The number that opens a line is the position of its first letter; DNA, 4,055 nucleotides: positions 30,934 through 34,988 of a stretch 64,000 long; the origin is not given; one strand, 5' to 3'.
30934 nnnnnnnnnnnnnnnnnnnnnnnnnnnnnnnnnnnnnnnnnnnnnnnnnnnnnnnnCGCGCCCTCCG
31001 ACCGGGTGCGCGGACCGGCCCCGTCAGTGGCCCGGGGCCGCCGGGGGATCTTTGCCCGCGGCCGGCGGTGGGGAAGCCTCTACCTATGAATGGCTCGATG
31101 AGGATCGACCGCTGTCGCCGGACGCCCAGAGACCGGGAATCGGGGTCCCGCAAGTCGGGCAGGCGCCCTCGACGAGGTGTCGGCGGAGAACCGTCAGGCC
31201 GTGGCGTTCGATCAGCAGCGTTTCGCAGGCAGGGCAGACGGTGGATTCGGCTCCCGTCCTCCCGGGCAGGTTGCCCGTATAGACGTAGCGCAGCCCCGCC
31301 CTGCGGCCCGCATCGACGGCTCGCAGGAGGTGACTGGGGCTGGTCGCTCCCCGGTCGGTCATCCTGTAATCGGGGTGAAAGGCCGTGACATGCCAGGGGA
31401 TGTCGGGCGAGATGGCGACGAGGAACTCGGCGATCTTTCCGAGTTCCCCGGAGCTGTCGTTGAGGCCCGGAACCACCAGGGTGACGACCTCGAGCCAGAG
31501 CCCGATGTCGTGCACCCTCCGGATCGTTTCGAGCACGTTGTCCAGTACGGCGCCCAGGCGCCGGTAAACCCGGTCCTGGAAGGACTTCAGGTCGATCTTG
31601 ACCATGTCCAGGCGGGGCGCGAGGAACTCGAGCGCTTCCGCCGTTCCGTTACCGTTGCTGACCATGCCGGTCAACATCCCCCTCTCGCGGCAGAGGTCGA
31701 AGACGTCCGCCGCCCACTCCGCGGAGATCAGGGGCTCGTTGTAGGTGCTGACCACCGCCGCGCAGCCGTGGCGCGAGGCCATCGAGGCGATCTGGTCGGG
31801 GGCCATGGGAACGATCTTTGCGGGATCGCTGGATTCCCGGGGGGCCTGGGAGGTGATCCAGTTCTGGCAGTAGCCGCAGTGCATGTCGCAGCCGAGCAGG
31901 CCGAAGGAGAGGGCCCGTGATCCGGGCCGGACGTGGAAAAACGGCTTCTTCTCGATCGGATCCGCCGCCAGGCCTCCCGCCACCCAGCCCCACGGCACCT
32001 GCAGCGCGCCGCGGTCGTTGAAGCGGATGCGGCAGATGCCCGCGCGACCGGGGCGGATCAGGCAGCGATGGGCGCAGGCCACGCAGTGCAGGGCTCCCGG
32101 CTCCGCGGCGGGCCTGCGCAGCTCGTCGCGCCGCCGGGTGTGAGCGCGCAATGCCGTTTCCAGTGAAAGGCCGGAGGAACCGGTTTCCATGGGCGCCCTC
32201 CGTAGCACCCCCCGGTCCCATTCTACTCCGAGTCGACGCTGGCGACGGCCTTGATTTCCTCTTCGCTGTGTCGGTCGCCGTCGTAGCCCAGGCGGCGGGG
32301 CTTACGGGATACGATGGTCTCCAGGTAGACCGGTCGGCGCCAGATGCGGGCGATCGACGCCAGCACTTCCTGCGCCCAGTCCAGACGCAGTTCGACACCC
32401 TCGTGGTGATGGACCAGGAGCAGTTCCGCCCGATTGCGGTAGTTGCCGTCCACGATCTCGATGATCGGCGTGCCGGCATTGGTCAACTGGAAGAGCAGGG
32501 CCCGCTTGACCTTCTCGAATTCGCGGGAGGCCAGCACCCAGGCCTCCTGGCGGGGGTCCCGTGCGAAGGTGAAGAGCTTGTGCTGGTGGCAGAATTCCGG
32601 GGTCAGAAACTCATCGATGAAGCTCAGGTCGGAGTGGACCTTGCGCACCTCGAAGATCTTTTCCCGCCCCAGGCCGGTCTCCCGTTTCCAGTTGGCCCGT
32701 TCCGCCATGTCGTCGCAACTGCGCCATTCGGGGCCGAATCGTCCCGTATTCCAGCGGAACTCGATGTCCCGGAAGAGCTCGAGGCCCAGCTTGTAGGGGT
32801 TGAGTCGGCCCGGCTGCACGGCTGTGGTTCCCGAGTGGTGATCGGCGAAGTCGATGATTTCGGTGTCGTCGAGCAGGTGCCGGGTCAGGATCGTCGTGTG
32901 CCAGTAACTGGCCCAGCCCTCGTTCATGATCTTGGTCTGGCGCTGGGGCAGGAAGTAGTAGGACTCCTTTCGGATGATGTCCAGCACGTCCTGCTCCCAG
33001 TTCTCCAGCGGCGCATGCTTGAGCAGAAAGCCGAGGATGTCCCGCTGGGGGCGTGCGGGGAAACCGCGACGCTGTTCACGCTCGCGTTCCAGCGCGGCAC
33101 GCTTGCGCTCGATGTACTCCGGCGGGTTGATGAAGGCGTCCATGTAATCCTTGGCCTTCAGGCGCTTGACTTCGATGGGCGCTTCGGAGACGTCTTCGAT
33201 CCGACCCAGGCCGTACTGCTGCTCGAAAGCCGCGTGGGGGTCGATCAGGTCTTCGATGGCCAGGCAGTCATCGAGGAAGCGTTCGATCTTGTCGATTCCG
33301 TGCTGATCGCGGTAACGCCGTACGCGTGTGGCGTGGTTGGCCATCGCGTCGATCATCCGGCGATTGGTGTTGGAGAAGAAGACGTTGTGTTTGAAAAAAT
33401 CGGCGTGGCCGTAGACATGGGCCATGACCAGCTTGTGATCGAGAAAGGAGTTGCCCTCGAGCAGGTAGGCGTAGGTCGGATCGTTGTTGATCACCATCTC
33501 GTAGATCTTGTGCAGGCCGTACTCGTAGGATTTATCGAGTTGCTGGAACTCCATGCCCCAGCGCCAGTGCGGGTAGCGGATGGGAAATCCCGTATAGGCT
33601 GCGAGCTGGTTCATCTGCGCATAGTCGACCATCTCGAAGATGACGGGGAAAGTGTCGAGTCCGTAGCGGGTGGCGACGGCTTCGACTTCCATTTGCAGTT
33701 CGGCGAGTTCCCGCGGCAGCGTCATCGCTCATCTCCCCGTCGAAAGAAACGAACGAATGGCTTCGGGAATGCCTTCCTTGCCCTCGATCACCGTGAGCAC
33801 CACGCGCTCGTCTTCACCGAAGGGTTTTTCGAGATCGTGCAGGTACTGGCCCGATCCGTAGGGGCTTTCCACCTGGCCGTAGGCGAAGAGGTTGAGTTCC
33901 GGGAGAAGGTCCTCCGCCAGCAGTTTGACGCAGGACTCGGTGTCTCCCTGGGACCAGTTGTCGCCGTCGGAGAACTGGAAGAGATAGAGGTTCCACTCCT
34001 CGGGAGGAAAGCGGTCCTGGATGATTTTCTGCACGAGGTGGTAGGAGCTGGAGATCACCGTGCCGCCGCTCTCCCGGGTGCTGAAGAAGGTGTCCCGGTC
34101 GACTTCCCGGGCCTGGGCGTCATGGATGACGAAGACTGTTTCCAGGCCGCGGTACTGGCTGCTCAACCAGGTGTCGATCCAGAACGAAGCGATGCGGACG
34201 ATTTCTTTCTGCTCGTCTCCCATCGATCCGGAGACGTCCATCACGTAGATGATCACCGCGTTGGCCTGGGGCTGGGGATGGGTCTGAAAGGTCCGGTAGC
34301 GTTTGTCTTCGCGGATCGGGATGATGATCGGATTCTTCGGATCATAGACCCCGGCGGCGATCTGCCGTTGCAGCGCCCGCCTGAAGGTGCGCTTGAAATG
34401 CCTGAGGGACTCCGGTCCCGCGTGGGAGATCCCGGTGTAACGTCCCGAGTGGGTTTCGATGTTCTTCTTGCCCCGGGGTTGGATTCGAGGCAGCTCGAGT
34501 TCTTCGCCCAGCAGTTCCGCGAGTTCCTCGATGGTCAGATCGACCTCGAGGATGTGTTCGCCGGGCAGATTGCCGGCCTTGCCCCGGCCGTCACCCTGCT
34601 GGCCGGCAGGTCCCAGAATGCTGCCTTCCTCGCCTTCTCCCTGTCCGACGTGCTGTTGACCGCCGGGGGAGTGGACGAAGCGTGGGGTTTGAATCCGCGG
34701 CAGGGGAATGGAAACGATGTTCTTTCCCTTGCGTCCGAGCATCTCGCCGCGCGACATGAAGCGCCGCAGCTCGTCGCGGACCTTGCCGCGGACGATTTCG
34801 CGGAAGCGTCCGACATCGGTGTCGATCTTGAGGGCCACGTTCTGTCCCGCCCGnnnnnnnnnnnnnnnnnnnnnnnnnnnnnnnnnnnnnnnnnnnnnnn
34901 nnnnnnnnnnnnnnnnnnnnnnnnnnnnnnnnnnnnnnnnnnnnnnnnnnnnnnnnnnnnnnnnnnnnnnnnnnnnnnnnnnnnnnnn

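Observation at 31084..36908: prkA-yhbH-spoVR operon extended by an orphan AmmeMemoRadiSam-type radical SAM gene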

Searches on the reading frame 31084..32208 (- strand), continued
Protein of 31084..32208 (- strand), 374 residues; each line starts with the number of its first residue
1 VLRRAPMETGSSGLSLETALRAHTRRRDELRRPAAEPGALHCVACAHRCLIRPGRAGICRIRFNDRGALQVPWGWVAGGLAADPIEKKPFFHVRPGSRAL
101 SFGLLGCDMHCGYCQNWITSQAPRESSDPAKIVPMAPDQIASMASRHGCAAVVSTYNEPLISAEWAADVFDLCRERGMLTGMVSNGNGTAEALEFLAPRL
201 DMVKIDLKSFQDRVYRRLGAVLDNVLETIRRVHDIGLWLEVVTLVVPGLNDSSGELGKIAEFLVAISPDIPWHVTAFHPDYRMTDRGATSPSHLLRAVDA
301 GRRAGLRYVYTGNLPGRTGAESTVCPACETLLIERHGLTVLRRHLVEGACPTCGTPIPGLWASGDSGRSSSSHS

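Call 44: search_protein_families(library=pfam, proteins=[L046:6481-8004:+, L033:13665-14294:+, L041:9097-9939:+, L063:15135-16307:+], max_evalue=0.001)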
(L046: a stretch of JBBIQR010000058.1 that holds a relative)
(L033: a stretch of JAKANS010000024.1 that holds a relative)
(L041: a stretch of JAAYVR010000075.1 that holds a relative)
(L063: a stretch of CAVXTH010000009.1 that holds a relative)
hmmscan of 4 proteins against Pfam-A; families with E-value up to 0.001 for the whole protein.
L046:6481-8004:+ (508 aa): 2 families
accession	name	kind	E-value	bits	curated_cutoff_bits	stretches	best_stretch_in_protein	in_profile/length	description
PF01875.22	Memo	-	1.7e-50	172.2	27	1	44-318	4-267/269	Memo-like protein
PF01871.22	AMMECR1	-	1.2e-30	106.7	25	1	339-502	2-168/168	AMMECR1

L033:13665-14294:+ (210 aa): 1 family
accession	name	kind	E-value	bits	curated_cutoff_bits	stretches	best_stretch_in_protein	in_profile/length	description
PF01871.22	AMMECR1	-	5.8e-49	166.3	25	1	28-200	2-168/168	AMMECR1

L041:9097-9939:+ (281 aa): 1 family
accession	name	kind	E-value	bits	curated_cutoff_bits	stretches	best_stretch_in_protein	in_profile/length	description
PF01875.22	Memo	-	7.4e-52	176.6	27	1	24-276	2-268/269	Memo-like protein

L063:15135-16307:+ (391 aa): 1 family
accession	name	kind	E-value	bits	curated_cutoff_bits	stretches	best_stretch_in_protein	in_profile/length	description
PF01875.22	Memo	-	1.1e-18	67.9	27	1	101-358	35-253/269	Memo-like protein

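Call 60: predict_structure(alignment_id=A3)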
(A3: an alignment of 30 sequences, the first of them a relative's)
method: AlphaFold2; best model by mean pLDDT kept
length: 368 residues; sequences in the alignment: 30
mean_pLDDT: 88.1   pTM: 0.88
mean pLDDT of the five models: 88.1, 84.5, 84.4, 84.0, 84.0
residues with pLDDT >= 90: 259; 70-90: 67; 50-70: 26; < 50: 16
segments of 3 or more residues with pLDDT < 50: 1-5, 359-368
pLDDT, mean of each block of 10 residues (from residue 1): 55 88 96 95 95 90 92 89 92 85 71 56 76 97 92 79 97 94 92 96 95 93 96 96 95 98 97 77 94 98 92 94 97 94 96 76 35
secondary structure, 60 per line:
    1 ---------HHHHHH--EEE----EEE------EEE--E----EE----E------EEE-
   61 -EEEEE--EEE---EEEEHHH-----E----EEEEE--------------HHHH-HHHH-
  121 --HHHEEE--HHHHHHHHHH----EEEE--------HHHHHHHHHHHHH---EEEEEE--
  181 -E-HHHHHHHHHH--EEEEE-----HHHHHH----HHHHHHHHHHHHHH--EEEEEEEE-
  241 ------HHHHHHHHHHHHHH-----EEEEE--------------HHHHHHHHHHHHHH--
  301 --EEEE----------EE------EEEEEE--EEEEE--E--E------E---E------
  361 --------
elements in order: H10-15 E18-20 E25-27 E34-36 E57-59 E62-66 E69-71 E75-78 E92-96 H111-114 H116-119 E126-128 H131-140 E145-148 H157-169 E173-178 H184-193 E196-200 H206-211 H216-229 E232-239 H247-260 E266-270 H285-298 E303-306 E325-330 E333-337

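Call 62: fold_search(model_id=the predicted structure, library=pdb)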
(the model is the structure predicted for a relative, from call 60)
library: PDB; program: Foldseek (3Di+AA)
matches with E <= 10: 1778; with E <= 0.001: 127
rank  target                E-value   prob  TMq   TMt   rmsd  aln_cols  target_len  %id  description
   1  3c8f                  4.6e-13  1.00  0.54  0.78   3.0       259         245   18  4Fe-4S-Pyruvate formate-lyase Activating Enzyme with partially disordered AdoMet (released 2008-10-28)
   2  8fo0                  2.1e-12  1.00  0.54  0.80   2.9       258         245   18  The structure of a crystallizable variant of E. coli pyruvate formate-lyase activating enzyme bound to a partially cleav (released 2023-05-24)
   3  3cb8_A                6.8e-12  1.00  0.53  0.78   3.2       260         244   17  4Fe-4S-Pyruvate formate-lyase activating enzyme in complex with AdoMet and a peptide substrate (released 2008-10-28)
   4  3cix                  8.0e-08  1.00  0.47  0.50   7.0       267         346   17  X-RAY structure of the [FeFe]-hydrogenase maturase HydE from thermotoga maritima in complex with thiocyanate (released 2008-04-08)
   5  3can                  1.0e-07  1.00  0.40  0.88   2.0       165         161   20  Crystal structure of a domain of pyruvate-formate lyase-activating enzyme from Bacteroides vulgatus ATCC 8482 (released 2008-03-04)
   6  3ciw                  1.0e-07  1.00  0.47  0.50   5.2       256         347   17  X-RAY structure of the [FeFe]-hydrogenase maturase HydE from thermotoga maritima (released 2008-04-08)
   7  7o1p                  1.1e-07  1.00  0.45  0.49   4.2       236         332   19  [FeFe]-hydrogenase maturase HydE from T. Maritima (C-ter stretch absent) (released 2021-05-26)
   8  5few                  1.3e-07  1.00  0.48  0.50   9.7       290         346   16  HydE from T. maritima in complex with S-adenosyl-L-cysteine (final product) (released 2016-04-06)
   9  5ff2                  1.5e-07  1.00  0.47  0.50   7.7       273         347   16  HydE from T. maritima in complex with (2R,4R)-TDA (released 2016-04-06)
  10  5fep                  1.5e-07  1.00  0.47  0.50   7.7       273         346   16  HydE from T. maritima in complex with (2R,4R)-MeTDA (released 2016-04-06)
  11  5exj                  2.0e-07  1.00  0.44  0.55   4.6       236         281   15  Crystal structure of M. tuberculosis lipoyl synthase at 1.64 A resolution (released 2016-08-10)
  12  5exi                  2.1e-07  1.00  0.45  0.57   4.3       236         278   16  Crystal structure of M. tuberculosis lipoyl synthase at 2.28 A resolution (released 2016-08-10)
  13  7o1o                  3.0e-07  1.00  0.46  0.47   4.1       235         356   17  Complex-B bound [FeFe]-hydrogenase maturase HydE fromT. Maritima (Auxiliary cluster deleted variant) (released 2021-05-26)
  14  3iiz                  4.0e-07  1.00  0.47  0.50   7.2       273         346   17  X-ray structure of the FeFe-hydrogenase maturase HydE from T. maritima in complex with S-adenosyl-L-methionine (released 2009-09-22)
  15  8trw_A                5.4e-07  1.00  0.43  0.53   4.4       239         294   17  Structure of human LIAS (released 2025-06-11)
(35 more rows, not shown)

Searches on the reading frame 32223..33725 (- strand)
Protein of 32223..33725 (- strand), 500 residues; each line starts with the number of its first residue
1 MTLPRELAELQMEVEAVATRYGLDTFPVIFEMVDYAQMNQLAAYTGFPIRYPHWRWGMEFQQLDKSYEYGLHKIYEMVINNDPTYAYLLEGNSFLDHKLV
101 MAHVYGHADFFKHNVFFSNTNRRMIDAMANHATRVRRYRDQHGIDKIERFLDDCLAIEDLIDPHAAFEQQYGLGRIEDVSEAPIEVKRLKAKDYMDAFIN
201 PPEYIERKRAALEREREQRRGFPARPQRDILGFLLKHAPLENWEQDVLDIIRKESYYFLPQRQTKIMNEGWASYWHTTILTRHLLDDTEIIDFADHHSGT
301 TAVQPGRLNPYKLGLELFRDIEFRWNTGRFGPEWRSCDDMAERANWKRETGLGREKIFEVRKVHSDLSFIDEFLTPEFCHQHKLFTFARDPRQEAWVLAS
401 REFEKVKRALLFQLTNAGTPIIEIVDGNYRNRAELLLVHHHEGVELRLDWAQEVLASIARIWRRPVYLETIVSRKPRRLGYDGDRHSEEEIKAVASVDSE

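Call 5: search_protein_families(library=ncbifam, proteins=[window:32223-33725:-], max_evalue=0.001)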
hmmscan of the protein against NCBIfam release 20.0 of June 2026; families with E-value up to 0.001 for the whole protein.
window:32223-33725:- (500 aa): 1 family
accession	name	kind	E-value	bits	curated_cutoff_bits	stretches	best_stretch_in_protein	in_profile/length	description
NF008737.0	PRK11767.1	equivalog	8.4e-70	235.7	679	1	7-473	24-492/505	SpoVR family protein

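Call 6: search_protein_families(library=pfam, proteins=[window:32223-33725:-], max_evalue=0.001)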
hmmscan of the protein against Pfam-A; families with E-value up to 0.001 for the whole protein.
window:32223-33725:- (500 aa): 2 families
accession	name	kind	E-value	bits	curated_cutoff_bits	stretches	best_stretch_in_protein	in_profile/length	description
PF04293.20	SpoVR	-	7.4e-140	466.7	27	1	5-418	5-406/407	SpoVR like protein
PF24755.2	SpoVR_C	-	2.5e-09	37.4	27.6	1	420-471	1-53/55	SpoVR-like C-terminal domain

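Call 8: find_encoding_contigs(protein=window:32223-33725:-, flank=10000, max_places=6)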
Protein window:32223-33725:- (500 aa): no gene with exactly this product is on record in the collection.

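Call 26: find_related_loci(query=window:32223-33725:-, collection=metagenome_contigs, flank=6000)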
Query window:32223-33725:- (500 aa) in metagenome_contigs; peptide patterns used: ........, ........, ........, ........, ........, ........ (x = any residue, [..] = any of these).
600 stretches matched a pattern (row limit reached: there are more); 588 encode a relative of the query (tblastn E <= 1e-3); the best 80 are kept; 80 distinct loci.
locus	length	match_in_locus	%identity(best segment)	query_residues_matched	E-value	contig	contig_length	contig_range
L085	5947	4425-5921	75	1-499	0e+0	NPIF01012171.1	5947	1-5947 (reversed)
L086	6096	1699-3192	71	1-497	0e+0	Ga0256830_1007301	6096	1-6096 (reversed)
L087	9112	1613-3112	70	1-496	0e+0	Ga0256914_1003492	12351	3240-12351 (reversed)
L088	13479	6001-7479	55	1-491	0e+0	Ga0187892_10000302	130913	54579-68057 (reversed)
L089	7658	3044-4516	58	1-490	0e+0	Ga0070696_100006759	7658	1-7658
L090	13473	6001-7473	55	1-491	0e+0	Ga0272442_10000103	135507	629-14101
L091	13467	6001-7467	57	3-489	0e+0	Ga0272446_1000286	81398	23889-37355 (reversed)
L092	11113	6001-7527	56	2-493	0e+0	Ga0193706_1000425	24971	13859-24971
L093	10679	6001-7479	53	1-491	0e+0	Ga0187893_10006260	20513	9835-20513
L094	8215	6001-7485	55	3-497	0e+0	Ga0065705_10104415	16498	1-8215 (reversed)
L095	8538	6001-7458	59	3-488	0e+0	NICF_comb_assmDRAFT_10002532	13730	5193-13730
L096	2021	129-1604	54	2-493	0e+0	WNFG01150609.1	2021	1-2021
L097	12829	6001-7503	55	2-493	0e+0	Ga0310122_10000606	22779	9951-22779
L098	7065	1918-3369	55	3-483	0e+0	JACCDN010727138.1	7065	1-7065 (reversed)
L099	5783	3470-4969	54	1-494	0e+0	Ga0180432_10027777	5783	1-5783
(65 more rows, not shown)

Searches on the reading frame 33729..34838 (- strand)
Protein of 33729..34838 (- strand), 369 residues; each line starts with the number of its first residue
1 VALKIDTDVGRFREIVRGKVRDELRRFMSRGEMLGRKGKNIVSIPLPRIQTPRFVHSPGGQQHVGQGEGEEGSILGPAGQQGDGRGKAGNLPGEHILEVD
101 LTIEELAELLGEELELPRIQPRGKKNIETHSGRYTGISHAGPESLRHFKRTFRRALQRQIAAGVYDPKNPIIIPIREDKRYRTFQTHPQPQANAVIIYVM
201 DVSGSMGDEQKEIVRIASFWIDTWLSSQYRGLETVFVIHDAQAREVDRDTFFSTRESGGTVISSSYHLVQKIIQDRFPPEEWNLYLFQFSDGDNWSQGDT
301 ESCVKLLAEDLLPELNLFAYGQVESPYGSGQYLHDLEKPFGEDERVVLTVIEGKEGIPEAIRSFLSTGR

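Call 5: search_protein_families(library=ncbifam, proteins=[window:33729-34838:-], max_evalue=0.001)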
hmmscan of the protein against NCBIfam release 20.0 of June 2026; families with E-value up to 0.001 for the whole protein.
window:33729-34838:- (369 aa): 6 families
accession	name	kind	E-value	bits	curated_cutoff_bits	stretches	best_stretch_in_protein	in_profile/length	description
NF003711.0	PRK05325.2-3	equivalog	2.1e-172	573.5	388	1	2-369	2-369/369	hypothetical protein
TIGR02877.1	spore_yhbH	equivalog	2.5e-76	257.2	467.95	1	7-365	16-371/371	sporulation protein YhbH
NF003707.0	PRK05325.1-2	equivalog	3.4e-61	207.6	396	2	178-326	231-378/428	hypothetical protein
NF003713.0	PRK05325.2-5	equivalog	2.6e-59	201.3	467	2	174-367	243-436/441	hypothetical protein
NF003708.0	PRK05325.1-3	equivalog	1e-51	176.2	466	2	178-323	232-376/423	hypothetical protein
NF003712.0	PRK05325.2-4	equivalog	8.6e-36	123.5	421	1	60-306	125-379/446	hypothetical protein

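Call 6: search_protein_families(library=pfam, proteins=[window:33729-34838:-], max_evalue=0.001)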
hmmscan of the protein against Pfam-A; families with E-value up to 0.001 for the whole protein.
window:33729-34838:- (369 aa): 1 family
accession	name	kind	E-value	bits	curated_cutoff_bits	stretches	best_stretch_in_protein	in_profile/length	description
PF04285.18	DUF444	-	3e-88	297.1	27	2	175-366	225-416/418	Protein of unknown function (DUF444)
